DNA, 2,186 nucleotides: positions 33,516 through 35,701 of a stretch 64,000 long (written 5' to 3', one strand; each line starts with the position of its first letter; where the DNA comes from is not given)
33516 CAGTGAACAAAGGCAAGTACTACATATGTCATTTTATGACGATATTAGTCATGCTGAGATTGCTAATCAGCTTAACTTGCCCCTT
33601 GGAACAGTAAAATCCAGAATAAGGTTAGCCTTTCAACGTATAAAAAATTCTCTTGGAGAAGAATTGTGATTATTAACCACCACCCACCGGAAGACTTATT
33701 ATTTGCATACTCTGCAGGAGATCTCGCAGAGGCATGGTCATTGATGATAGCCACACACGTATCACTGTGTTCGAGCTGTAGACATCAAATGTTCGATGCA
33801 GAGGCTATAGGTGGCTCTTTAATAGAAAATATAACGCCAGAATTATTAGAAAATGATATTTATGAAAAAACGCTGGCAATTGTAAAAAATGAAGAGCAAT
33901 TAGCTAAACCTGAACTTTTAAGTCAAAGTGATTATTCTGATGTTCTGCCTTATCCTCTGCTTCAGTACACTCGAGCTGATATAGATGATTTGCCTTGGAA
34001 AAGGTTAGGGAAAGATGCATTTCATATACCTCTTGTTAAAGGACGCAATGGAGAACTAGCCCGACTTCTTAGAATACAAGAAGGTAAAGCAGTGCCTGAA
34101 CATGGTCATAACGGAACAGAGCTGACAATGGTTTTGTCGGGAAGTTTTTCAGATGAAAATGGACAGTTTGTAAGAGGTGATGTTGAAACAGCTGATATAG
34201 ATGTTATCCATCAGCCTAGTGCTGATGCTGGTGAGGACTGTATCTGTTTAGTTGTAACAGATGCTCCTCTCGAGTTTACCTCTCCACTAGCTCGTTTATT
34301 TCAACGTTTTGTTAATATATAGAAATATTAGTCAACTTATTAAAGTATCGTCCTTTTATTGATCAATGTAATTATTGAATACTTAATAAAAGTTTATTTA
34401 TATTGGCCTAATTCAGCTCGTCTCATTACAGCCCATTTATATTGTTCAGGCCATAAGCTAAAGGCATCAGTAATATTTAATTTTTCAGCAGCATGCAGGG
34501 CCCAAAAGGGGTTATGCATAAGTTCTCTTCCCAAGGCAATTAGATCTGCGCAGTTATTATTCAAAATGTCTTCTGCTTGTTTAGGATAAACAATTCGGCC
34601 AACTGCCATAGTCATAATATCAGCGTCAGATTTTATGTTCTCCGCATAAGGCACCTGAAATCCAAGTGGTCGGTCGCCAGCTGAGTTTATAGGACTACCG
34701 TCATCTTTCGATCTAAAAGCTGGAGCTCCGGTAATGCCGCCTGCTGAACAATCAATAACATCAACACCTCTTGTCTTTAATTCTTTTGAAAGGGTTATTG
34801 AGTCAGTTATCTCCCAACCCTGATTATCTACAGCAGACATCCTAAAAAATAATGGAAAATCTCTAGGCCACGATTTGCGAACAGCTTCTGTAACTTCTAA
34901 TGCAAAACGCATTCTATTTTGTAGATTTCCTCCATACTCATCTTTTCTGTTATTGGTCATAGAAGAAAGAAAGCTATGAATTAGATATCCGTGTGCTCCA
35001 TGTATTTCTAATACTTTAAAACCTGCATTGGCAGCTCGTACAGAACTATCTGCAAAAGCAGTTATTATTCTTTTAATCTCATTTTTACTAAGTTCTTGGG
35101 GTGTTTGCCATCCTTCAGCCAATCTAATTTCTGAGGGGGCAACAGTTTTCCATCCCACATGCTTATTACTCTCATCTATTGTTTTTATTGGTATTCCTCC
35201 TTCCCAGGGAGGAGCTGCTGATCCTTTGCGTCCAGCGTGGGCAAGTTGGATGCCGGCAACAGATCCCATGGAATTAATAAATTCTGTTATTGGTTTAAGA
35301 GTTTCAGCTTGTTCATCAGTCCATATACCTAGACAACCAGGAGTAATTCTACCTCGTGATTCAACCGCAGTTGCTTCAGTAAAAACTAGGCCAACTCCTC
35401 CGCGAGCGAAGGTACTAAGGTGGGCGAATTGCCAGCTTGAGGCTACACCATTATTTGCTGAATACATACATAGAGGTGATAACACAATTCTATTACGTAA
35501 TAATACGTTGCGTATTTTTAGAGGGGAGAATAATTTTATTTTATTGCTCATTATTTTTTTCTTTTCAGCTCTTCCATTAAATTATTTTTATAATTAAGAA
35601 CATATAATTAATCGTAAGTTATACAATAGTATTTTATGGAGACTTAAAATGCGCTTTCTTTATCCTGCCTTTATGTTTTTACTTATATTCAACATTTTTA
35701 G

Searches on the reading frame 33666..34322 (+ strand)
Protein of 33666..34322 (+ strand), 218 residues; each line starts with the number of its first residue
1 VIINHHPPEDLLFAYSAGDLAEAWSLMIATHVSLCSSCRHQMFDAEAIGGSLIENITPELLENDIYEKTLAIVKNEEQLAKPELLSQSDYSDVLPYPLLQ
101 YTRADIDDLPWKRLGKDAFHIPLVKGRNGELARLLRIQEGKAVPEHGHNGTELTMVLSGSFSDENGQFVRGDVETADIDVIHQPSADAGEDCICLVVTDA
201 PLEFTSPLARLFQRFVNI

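Call 10: search_protein_families(library=pfam, proteins=[window:33666-34322:+])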
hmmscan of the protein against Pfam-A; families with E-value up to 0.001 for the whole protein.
window:33666-34322:+ (218 aa): 1 family
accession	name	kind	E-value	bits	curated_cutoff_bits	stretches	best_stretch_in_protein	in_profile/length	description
PF12973.13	Cupin_7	-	3.3e-15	56.2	27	1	104-198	6-101/105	ChrR Cupin-like domain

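Call 22: find_homologous_proteins(query=window:33666-34319:+, max_evalue=1e-10)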
Query window:33666-34319:+ (218 aa): 458 proteins with E <= 1e-10 among 1102 candidates; the best 120 are listed.
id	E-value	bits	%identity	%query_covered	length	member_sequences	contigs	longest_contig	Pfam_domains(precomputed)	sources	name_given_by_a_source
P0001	4.5e-140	482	98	100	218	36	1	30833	PF12973.14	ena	-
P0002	3.1e-124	431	86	100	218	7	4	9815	PF12973.14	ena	-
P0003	2.4e-118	411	83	100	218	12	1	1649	PF12973.14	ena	-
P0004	7.9e-95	334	84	81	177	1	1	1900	PF12973.14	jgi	jgi:putative transcriptional regulator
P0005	6.3e-80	286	60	100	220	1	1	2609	PF12973.14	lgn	-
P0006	2.4e-79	284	60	100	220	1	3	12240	PF12973.14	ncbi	-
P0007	6.2e-79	282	60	100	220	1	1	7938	PF12973.14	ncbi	-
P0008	6.3e-79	282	58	100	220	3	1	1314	PF12973.14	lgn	-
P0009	2.1e-78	281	59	100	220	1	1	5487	PF12973.14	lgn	-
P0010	2.7e-78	280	59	100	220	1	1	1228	PF12973.14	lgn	-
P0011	7.5e-78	279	57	100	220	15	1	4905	PF12973.14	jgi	jgi:putative transcriptional regulator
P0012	2.2e-77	277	59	100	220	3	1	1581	PF12973.14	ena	-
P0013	3.3e-77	277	59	100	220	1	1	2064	PF12973.14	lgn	-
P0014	4.8e-77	276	58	100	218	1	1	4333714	PF12973.14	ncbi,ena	-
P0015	6.8e-77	276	58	100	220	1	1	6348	PF12973.14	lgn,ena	-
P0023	9.9e-71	256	54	100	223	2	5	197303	PF12973.14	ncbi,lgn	ncbi:MAG: ChrR family anti-sigma-E factor [Alphaproteobacteria bacterium]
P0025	1.1e-69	252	54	100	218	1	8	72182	PF12973.14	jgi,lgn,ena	-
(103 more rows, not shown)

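Call 23: find_encoding_contigs(protein=P0001, flank=10000, max_places=3)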
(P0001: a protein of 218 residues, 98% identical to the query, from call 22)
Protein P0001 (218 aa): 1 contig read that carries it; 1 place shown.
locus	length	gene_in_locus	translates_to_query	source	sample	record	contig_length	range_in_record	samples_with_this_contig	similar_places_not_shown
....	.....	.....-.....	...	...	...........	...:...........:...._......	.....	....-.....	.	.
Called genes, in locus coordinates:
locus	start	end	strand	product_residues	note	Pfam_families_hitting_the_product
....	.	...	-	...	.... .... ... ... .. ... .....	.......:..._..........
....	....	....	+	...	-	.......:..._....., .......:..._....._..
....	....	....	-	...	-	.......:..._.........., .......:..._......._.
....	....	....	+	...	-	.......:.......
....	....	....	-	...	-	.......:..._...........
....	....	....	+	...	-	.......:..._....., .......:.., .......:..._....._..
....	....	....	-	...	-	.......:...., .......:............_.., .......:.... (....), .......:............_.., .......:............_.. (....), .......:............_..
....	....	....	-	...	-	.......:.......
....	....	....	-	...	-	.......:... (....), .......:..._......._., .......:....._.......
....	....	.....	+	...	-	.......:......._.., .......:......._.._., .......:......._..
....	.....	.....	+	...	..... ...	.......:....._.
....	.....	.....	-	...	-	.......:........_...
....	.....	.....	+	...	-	-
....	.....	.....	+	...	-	-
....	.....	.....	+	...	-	-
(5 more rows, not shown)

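Call 24: find_encoding_contigs(protein=P0002, flank=10000, max_places=4)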
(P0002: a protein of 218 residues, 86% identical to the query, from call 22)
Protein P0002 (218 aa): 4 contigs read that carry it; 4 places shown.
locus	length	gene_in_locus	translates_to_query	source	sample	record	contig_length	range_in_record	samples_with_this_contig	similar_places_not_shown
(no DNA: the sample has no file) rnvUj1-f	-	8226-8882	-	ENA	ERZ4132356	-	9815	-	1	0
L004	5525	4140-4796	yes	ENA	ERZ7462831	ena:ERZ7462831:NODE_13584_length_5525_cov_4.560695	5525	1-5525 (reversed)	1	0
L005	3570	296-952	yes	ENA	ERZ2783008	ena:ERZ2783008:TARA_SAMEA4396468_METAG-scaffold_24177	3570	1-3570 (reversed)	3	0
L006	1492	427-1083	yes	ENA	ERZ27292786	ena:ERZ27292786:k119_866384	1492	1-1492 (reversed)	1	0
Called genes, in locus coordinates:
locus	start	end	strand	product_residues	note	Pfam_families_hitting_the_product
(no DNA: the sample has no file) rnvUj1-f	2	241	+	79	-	?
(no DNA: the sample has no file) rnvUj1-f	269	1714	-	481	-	PF00875:DNA_photolyase, PF03441:FAD_binding_7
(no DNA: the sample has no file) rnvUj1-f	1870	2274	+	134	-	PF09945:DUF2177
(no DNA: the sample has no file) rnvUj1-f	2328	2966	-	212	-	PF01227:GTP_cyclohydroI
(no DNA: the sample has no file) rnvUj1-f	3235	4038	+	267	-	PF00106:adh_short, PF08659:KR, PF13561:adh_short_C2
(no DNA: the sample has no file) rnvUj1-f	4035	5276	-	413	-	PF02353:CMAS, PF13489:Methyltransf_23, PF01728:FtsJ (faint), PF08241:Methyltransf_11, PF08242:Methyltransf_12, PF13649:Methyltransf_25, PF13847:Methyltransf_31 (weak)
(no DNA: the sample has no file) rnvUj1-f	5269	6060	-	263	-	PF07103:DUF1365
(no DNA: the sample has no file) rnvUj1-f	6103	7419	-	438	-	PF01266:DAO (weak), PF13450:NAD_binding_8, PF01593:Amino_oxidase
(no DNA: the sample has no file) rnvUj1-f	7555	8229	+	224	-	PF04542:Sigma70_r2, PF08281:Sigma70_r4_2, PF04545:Sigma70_r4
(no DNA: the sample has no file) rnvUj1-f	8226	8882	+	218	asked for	PF12973:Cupin_7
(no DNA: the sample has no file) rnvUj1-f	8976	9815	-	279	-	?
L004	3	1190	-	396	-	?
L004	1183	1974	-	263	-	PF07103:DUF1365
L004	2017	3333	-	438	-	PF01266:DAO (weak), PF13450:NAD_binding_8, PF01593:Amino_oxidase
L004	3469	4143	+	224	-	PF04542:Sigma70_r2, PF08281:Sigma70_r4_2, PF04545:Sigma70_r4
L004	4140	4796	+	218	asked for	PF12973:Cupin_7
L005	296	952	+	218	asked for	PF12973:Cupin_7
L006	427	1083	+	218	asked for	PF12973:Cupin_7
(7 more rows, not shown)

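Call 25: find_encoding_contigs(protein=P0014, flank=10000, max_places=2)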
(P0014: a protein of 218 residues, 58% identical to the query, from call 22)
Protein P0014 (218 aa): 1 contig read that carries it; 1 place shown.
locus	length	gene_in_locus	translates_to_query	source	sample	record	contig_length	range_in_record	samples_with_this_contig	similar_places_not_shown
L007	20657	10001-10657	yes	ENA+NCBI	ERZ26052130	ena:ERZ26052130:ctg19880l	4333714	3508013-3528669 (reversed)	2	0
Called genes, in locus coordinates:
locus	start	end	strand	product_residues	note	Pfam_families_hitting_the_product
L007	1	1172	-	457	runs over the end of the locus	PF05977:MFS_3, PF07690:MFS_1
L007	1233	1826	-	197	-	PF00440:TetR_N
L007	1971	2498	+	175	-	PF04224:DUF417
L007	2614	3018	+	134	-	PF09945:DUF2177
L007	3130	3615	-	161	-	PF02469:Fasciclin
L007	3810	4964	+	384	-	PF11294:DUF3095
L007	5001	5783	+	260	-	PF00106:adh_short, PF08659:KR, PF13561:adh_short_C2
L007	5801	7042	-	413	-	PF02353:CMAS, PF13489:Methyltransf_23, PF01728:FtsJ (weak), PF08241:Methyltransf_11, PF08242:Methyltransf_12, PF13649:Methyltransf_25, PF13847:Methyltransf_31 (weak)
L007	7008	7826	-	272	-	PF07103:DUF1365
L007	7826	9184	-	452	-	PF01266:DAO, PF01593:Amino_oxidase, PF13450:NAD_binding_8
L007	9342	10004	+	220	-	PF04542:Sigma70_r2, PF08281:Sigma70_r4_2, PF04545:Sigma70_r4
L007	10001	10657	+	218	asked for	PF12973:Cupin_7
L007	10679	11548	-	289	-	PF27522:YDMC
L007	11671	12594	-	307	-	PF00126:HTH_1, PF03466:LysR_substrate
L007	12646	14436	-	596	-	PF02129:Peptidase_S15, PF08530:PepX_C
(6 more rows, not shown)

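Call 26: find_encoding_contigs(protein=P0006, flank=10000, max_places=3)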
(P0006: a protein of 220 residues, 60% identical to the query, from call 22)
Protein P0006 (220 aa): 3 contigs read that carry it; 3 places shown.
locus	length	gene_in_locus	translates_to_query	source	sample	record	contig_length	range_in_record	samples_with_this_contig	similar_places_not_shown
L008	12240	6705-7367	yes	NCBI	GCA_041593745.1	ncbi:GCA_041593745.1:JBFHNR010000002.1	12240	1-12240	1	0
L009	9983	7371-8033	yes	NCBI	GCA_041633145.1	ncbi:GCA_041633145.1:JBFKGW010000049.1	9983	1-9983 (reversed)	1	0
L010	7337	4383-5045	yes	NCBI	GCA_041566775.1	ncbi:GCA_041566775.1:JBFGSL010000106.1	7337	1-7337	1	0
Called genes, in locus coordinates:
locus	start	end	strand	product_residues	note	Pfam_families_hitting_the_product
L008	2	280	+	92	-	?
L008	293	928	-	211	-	PF01227:GTP_cyclohydroI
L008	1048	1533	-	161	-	PF02469:Fasciclin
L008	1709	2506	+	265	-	PF00106:adh_short, PF08659:KR (weak), PF13561:adh_short_C2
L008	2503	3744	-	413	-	PF02353:CMAS, PF13489:Methyltransf_23, PF08241:Methyltransf_11, PF08242:Methyltransf_12, PF13649:Methyltransf_25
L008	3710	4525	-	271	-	PF07103:DUF1365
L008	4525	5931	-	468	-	PF01266:DAO, PF01593:Amino_oxidase, PF13450:NAD_binding_8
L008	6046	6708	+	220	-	PF07638:Sigma70_ECF (faint), PF04542:Sigma70_r2, PF08281:Sigma70_r4_2, PF04545:Sigma70_r4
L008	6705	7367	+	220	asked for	PF12973:Cupin_7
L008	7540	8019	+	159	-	PF00210:Ferritin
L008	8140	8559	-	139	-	PF00571:CBS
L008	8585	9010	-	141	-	PF00011:HSP20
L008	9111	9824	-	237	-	PF01135:PCMT, PF13847:Methyltransf_31 (weak)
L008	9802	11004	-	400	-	PF01941:AdoMet_Synthase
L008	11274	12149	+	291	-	PF14716:HHH_8, PF00633:HHH (faint), PF14520:HHH_5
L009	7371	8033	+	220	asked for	PF12973:Cupin_7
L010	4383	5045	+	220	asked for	PF12973:Cupin_7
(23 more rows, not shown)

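Call 27: find_encoding_contigs(protein=P0023, flank=10000, max_places=2)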
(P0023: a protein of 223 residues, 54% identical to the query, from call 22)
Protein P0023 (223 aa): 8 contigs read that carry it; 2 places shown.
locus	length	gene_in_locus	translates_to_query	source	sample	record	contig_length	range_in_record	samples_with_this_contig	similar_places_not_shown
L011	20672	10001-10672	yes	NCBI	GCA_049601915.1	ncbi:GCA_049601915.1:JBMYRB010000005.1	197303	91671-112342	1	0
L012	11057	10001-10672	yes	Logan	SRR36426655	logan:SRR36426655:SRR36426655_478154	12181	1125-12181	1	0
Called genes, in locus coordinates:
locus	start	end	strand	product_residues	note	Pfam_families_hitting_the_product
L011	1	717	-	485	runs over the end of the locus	PF01435:Peptidase_M48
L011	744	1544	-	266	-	PF00565:SNase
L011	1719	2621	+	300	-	PF00561:Abhydrolase_1, PF12146:Hydrolase_4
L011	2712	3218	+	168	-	PF09411:PagL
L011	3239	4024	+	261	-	PF00106:adh_short, PF08659:KR, PF13561:adh_short_C2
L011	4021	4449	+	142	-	PF02152:FolB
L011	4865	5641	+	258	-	PF00106:adh_short, PF08659:KR (weak), PF13561:adh_short_C2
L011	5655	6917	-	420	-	PF02353:CMAS, PF13489:Methyltransf_23, PF08241:Methyltransf_11, PF08242:Methyltransf_12, PF13649:Methyltransf_25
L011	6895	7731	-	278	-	PF07103:DUF1365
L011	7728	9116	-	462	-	PF01266:DAO (weak), PF13450:NAD_binding_8, PF01593:Amino_oxidase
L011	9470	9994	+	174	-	PF04542:Sigma70_r2, PF08281:Sigma70_r4_2, PF04545:Sigma70_r4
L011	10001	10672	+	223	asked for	PF12973:Cupin_7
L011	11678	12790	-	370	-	PF09663:Amido_AtzD_TrzD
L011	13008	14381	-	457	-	PF00860:Xan_ur_permease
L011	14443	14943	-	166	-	PF04115:Ureidogly_lyase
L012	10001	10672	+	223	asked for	PF12973:Cupin_7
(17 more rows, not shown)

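Call 28: find_encoding_contigs(protein=P0025, flank=10000, max_places=2)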
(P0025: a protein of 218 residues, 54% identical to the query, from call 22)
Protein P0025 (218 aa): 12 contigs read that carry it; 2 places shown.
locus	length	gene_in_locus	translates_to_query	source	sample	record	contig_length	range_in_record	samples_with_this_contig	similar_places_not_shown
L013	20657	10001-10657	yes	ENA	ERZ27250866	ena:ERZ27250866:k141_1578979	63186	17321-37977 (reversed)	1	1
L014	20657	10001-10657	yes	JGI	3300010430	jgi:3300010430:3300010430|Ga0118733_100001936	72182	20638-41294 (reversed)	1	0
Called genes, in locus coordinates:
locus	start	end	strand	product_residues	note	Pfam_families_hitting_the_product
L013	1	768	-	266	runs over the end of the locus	PF00565:SNase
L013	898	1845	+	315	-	PF00561:Abhydrolase_1, PF12146:Hydrolase_4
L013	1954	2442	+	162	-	PF09411:PagL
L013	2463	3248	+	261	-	PF00106:adh_short, PF08659:KR, PF13561:adh_short_C2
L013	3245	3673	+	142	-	PF02152:FolB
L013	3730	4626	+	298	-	PF01522:Polysacc_deac_1 (weak)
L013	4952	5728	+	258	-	PF00106:adh_short, PF08659:KR, PF13561:adh_short_C2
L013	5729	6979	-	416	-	PF02353:CMAS, PF13489:Methyltransf_23, PF08241:Methyltransf_11, PF08242:Methyltransf_12, PF13649:Methyltransf_25, PF13847:Methyltransf_31 (faint)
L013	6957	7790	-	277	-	PF07103:DUF1365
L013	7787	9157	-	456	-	PF01266:DAO, PF13450:NAD_binding_8, PF01593:Amino_oxidase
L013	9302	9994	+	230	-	PF04542:Sigma70_r2, PF08281:Sigma70_r4_2, PF04545:Sigma70_r4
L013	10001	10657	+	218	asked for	PF12973:Cupin_7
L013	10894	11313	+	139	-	PF00571:CBS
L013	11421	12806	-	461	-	PF00860:Xan_ur_permease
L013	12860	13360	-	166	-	PF04115:Ureidogly_lyase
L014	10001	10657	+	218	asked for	PF12973:Cupin_7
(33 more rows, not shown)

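Call 39: search_solved_structures(query=window:33666-34319:+, show_alignments=1)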
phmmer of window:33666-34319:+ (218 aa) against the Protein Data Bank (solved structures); distinct sequences matched with E-value up to 0.001: 2.
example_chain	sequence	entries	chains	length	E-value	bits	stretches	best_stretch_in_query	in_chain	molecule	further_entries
2z2s_B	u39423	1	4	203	1.1e-46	162.3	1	1-206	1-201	Anti-Sigma factor ChrR, transcriptional activator ChrR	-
2q1z_B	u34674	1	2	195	1.6e-43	152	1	1-200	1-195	Anti-Sigma factor ChrR, transcriptional activator ChrR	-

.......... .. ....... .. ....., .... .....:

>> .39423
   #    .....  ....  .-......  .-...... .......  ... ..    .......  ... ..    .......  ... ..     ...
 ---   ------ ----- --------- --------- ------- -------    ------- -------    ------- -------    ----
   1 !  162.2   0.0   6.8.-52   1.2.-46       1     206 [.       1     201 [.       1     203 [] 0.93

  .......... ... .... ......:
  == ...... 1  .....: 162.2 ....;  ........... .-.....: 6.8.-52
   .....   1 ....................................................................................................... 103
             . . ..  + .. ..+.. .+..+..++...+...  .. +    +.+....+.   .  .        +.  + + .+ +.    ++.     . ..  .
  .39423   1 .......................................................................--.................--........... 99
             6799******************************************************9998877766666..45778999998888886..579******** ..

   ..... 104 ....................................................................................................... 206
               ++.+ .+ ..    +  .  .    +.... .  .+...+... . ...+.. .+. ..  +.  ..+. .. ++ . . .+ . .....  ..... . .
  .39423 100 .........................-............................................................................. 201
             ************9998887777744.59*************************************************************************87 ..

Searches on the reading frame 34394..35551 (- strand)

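Call 10: search_protein_families(library=pfam, proteins=[window:34394-35551:-])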
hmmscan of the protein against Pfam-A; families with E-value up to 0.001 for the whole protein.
window:34394-35551:- (385 aa): 1 family
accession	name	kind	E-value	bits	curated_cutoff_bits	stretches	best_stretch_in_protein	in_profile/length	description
PF00724.26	Oxidored_FMN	-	8.6e-73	246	27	1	6-359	1-340/342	NADH:flavin oxidoreductase / NADH oxidase family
